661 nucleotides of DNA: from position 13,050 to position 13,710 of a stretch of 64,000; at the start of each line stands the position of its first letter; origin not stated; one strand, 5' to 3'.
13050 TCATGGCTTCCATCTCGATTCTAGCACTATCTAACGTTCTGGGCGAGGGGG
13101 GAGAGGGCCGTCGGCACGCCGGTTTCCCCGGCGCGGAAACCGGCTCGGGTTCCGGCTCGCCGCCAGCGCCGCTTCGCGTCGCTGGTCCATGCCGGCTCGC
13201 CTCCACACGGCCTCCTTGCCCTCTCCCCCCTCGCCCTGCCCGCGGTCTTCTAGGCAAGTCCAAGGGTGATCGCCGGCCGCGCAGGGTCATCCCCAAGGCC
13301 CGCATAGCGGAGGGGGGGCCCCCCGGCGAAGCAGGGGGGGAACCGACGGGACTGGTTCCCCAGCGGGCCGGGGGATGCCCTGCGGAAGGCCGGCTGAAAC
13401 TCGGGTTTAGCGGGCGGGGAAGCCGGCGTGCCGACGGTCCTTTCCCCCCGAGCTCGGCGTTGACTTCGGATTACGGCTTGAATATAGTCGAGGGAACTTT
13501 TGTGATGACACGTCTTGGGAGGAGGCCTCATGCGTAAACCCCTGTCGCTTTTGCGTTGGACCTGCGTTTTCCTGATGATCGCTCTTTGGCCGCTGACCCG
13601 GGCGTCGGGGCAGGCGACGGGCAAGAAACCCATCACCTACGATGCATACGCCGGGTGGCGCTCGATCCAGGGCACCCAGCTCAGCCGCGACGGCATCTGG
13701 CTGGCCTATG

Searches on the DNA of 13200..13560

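Call 59: search_rna_families(source=window, start=13200, end=13560, threshold=evalue, max_evalue=1)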
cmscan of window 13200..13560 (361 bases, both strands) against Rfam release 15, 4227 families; matches with E-value up to 1: 0.
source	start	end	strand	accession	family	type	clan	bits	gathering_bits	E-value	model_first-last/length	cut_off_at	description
